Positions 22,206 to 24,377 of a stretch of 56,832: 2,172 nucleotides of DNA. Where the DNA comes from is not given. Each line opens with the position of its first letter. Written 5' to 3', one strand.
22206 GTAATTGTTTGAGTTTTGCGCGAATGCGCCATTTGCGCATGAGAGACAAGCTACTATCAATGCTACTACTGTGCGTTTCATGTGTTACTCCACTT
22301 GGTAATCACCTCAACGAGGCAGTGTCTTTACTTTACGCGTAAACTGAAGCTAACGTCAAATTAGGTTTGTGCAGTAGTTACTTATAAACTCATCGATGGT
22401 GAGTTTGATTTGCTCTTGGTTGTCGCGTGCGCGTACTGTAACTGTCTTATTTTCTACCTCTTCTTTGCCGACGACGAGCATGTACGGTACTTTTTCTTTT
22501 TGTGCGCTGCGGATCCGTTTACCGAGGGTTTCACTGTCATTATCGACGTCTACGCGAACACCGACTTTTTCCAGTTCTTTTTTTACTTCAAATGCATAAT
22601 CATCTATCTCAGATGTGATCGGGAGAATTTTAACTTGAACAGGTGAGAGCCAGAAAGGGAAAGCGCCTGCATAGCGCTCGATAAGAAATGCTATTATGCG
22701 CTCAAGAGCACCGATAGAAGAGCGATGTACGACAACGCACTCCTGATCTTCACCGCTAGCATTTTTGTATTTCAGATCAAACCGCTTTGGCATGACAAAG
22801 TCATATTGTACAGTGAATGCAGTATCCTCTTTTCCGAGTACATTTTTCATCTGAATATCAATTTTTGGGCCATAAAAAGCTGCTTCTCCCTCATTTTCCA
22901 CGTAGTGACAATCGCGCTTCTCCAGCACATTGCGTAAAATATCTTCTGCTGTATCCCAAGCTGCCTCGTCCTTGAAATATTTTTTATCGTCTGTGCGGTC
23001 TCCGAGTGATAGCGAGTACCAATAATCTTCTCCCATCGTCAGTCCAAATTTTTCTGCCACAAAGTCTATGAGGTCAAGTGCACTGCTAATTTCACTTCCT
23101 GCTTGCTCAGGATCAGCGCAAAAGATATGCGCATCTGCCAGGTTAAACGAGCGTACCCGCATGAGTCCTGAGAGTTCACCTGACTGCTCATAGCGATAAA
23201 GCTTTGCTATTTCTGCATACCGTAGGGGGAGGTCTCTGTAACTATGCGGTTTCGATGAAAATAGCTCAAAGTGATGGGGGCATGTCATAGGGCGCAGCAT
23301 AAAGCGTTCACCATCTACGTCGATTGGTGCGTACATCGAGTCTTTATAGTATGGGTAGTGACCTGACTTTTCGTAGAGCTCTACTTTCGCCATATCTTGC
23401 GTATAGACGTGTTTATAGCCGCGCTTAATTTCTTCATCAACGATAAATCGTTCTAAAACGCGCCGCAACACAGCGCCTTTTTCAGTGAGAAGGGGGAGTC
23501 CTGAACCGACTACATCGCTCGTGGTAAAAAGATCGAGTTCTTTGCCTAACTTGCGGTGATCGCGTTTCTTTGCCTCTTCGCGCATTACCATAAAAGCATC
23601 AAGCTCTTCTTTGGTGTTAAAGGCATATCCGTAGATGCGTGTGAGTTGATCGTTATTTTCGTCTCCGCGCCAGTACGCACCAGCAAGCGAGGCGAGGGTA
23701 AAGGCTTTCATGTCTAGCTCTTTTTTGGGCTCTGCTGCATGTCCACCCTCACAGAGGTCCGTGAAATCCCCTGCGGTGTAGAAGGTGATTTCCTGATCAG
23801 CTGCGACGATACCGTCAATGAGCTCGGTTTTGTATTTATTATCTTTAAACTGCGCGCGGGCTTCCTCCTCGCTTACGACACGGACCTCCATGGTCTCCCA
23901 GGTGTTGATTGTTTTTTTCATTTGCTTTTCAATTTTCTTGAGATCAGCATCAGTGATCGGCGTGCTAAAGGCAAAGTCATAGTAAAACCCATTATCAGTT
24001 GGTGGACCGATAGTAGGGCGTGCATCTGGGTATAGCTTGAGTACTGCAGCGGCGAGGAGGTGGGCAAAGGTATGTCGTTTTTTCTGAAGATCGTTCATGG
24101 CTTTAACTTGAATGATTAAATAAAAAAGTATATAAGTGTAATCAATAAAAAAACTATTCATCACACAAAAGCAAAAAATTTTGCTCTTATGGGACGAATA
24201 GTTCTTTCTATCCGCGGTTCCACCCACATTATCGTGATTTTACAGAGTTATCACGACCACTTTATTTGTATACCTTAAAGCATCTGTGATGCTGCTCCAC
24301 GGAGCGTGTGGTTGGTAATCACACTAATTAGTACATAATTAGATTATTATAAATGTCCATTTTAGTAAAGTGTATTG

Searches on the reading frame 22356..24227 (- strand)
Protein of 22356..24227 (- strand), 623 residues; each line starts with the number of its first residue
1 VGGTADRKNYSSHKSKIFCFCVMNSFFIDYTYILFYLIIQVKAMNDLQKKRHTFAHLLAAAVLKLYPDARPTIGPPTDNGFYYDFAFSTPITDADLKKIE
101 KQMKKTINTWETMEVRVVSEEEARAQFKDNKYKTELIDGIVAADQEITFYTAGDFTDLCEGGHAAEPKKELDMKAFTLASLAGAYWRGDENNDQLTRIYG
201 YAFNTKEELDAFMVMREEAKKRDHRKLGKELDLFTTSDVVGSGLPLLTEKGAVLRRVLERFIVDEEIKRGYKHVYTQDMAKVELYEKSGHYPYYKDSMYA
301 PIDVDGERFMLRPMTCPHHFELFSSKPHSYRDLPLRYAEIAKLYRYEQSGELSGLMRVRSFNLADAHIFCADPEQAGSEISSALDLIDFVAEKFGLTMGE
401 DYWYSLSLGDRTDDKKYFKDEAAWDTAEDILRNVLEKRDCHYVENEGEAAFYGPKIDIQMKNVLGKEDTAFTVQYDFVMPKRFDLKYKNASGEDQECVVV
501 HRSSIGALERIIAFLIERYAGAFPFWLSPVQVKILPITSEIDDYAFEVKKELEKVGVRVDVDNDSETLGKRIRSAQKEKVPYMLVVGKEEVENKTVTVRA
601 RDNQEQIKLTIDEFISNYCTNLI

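Call 77: search_protein_families(library=pfam, proteins=[window:22356-24227:-], max_evalue=0.00001)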
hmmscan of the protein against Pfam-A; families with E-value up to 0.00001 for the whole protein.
window:22356-24227:- (623 aa): 2 families
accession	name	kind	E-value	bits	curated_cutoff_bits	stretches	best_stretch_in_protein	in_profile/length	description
PF00587.30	tRNA-synt_2b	-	1.3e-35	123.5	29.3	1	305-519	7-179/179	tRNA synthetase class II core domain (G, H, P, S and T)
PF03129.25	HGTP_anticodon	-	1.1e-26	93.2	21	1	531-616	1-89/94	Anticodon binding domain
